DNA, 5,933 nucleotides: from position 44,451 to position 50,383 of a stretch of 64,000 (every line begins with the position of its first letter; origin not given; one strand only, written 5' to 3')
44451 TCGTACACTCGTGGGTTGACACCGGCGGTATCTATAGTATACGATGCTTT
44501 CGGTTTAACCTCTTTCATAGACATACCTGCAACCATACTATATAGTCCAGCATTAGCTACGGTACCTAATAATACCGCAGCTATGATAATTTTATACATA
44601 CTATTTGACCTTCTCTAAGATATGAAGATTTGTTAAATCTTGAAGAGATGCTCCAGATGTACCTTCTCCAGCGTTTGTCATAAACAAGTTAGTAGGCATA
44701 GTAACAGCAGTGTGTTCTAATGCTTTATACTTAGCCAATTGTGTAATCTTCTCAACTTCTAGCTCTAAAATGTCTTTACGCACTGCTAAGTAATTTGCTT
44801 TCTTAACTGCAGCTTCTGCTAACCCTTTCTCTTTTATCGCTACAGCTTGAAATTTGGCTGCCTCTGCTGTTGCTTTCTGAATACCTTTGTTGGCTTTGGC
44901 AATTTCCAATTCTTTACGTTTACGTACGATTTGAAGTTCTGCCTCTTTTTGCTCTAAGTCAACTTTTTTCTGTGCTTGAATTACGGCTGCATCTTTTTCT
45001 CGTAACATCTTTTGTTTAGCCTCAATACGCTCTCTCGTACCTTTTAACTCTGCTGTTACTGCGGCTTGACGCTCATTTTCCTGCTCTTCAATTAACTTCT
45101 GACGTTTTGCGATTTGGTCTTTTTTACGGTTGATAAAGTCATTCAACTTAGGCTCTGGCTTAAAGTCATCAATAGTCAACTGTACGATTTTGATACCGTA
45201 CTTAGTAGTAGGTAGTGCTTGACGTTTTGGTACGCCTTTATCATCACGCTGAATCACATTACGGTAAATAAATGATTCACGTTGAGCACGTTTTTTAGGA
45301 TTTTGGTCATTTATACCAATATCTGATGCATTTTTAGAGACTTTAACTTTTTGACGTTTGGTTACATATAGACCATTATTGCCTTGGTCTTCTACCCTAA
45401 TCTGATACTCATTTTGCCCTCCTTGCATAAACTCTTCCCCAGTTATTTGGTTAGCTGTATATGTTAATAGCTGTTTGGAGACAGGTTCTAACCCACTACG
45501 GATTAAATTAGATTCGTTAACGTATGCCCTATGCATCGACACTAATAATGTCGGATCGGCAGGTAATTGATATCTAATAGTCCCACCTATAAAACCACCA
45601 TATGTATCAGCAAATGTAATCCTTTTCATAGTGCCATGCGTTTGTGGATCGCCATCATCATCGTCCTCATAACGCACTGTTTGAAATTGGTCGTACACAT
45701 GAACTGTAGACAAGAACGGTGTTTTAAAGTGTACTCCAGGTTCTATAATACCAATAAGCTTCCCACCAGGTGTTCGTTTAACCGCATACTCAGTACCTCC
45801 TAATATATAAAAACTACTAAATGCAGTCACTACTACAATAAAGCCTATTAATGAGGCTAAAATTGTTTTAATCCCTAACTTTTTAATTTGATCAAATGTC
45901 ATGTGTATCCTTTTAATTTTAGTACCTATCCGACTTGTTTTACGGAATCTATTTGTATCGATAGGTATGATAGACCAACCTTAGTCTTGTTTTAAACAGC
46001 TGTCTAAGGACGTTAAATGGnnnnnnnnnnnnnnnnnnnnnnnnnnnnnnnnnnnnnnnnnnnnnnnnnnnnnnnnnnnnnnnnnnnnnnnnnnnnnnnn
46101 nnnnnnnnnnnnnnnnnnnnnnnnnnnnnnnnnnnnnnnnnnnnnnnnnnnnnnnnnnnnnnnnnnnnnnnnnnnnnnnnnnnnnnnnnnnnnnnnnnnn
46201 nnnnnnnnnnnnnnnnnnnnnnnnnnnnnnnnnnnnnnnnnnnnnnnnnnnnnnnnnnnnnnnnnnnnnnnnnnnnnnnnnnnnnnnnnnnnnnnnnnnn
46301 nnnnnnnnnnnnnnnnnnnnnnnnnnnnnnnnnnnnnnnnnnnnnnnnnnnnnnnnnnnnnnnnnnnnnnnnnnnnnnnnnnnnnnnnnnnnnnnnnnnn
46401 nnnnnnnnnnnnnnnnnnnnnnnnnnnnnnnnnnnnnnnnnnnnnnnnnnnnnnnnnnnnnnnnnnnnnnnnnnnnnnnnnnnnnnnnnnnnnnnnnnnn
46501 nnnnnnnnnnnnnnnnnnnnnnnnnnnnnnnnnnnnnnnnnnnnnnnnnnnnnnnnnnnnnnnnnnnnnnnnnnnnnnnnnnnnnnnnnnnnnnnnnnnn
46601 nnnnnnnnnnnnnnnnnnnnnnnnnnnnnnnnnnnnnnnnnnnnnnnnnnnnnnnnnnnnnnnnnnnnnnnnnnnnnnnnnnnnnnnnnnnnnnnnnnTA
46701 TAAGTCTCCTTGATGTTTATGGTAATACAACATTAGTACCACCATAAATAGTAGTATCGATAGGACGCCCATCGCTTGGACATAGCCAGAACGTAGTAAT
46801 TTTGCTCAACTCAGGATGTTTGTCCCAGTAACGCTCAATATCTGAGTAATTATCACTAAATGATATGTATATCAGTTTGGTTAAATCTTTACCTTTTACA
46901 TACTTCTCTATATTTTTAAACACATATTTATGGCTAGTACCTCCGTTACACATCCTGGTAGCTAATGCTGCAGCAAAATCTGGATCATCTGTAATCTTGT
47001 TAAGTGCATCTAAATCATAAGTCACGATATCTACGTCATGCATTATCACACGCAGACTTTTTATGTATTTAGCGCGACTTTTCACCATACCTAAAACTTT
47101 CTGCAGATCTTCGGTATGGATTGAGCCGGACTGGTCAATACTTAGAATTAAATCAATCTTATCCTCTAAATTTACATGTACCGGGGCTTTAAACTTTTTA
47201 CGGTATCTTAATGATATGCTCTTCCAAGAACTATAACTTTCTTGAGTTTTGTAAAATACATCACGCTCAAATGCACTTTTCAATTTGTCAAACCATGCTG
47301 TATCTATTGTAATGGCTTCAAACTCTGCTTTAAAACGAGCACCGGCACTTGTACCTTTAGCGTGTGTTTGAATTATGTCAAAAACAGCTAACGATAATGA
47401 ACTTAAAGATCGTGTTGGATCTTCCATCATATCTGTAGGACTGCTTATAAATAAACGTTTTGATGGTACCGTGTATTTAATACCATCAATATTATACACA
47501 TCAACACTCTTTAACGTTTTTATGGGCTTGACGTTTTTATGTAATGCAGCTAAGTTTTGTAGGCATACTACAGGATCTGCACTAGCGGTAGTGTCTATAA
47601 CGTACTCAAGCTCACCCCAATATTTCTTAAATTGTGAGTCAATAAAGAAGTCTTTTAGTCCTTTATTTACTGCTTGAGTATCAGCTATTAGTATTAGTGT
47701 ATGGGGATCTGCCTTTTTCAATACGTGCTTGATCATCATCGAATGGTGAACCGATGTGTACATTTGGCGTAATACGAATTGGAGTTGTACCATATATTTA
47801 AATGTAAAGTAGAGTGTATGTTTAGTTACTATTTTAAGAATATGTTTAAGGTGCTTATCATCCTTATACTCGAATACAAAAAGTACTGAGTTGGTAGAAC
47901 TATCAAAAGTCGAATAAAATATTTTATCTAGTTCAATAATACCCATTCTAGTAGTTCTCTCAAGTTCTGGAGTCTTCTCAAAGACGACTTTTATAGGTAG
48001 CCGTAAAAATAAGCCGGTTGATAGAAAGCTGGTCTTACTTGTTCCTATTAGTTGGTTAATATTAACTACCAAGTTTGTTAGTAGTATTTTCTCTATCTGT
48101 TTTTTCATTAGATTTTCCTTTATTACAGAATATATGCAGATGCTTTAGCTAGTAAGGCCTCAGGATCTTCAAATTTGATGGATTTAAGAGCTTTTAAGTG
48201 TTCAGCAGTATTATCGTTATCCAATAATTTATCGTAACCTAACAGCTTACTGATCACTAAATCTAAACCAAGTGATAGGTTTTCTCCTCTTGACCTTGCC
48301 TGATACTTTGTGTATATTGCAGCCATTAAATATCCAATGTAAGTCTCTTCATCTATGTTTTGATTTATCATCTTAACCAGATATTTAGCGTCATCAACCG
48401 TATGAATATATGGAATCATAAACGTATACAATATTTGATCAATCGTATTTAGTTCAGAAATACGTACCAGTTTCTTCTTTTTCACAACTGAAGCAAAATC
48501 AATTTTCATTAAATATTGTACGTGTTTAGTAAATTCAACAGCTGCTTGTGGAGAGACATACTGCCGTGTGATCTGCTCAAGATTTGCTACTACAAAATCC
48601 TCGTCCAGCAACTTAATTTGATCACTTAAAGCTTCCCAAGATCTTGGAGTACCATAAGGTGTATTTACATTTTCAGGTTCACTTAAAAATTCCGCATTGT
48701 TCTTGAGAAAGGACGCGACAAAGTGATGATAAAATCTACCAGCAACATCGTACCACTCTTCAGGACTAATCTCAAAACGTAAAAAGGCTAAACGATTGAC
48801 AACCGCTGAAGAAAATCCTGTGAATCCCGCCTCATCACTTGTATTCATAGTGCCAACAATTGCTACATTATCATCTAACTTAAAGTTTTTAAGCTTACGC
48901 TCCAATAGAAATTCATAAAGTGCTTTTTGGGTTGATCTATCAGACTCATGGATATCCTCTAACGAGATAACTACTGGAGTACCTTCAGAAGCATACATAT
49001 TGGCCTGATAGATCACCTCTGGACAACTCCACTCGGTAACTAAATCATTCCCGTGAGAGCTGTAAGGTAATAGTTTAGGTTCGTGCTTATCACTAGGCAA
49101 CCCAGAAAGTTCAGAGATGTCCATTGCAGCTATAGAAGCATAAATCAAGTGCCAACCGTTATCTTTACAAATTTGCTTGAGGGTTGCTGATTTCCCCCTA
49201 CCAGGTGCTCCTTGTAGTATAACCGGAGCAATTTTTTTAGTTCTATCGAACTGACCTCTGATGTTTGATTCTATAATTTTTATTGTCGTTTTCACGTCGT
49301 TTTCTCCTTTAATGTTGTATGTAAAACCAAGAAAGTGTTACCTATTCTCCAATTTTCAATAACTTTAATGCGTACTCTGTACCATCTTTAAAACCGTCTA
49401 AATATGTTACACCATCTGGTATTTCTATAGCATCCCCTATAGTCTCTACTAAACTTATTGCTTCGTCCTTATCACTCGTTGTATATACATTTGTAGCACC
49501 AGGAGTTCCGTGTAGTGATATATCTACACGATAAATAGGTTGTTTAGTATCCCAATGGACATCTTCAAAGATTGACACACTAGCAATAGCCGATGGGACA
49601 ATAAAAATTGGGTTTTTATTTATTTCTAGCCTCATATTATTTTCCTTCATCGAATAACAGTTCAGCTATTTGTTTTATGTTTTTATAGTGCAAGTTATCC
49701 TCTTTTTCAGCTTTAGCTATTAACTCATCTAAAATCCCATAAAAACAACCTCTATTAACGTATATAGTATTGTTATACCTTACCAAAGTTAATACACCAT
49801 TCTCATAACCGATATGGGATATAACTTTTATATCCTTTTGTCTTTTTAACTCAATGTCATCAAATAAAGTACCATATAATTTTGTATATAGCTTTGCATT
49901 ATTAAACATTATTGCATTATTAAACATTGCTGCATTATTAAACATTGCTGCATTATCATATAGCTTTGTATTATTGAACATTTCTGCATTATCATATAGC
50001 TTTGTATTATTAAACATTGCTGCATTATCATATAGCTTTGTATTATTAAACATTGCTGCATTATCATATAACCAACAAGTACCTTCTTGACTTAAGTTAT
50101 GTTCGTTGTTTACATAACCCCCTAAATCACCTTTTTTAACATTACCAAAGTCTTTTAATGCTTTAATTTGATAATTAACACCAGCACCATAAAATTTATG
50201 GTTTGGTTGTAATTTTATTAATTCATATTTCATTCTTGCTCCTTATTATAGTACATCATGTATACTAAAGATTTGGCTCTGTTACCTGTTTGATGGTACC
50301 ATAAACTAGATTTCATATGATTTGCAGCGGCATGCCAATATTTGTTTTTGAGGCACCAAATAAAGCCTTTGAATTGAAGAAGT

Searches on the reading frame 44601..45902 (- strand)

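Call 45: search_protein_families(library=phrogs, proteins=[window:44601-45902:-], max_evalue=0.00001)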
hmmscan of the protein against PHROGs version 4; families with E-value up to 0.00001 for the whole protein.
window:44601-45902:- (433 aa): 2 families
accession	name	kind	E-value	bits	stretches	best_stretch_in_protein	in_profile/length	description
phrog_11908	-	unknown function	6.3e-95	319.5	1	13-427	6-415/430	-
phrog_200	-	other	3e-10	40.7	1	7-173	78-236/379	lipoprotein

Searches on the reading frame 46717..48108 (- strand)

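Call 45: search_protein_families(library=phrogs, proteins=[window:46717-48108:-], max_evalue=0.00001)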
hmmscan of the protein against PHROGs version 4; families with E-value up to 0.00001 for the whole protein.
window:46717-48108:- (463 aa): 1 family
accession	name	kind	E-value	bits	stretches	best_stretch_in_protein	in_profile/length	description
phrog_1314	-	DNA, RNA and nucleotide metabolism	1.7e-09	38.3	1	285-454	231-383/394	HNH endonuclease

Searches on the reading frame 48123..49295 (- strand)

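Call 45: search_protein_families(library=phrogs, proteins=[window:48123-49295:-], max_evalue=0.00001)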
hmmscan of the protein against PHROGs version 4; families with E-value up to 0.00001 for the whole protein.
window:48123-49295:- (390 aa): 3 families
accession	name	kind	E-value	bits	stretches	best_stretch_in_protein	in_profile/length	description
phrog_1297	-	other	6.2e-38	131.7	1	23-328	26-330/356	ATPase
phrog_16335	-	other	5e-08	33.4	1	26-176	30-169/267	ATPase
phrog_168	-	DNA, RNA and nucleotide metabolism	7.7e-07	30.1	1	19-313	39-286/314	clamp loader of DNA polymerase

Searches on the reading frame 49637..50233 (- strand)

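Call 45: search_protein_families(library=phrogs, proteins=[window:49637-50233:-], max_evalue=0.00001)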
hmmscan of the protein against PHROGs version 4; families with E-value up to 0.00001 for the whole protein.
window:49637-50233:- (198 aa): 4 families
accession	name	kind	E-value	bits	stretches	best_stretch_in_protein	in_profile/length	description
phrog_7964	-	unknown function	9.6e-45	153.6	2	2-116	27-139/269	-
phrog_5070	-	unknown function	2e-35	122.9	1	2-117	4-117/182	-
phrog_20149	-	unknown function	8.7e-16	58.8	1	2-53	4-53/53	-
phrog_20532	-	unknown function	2.4e-07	32.1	1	129-192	19-87/100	-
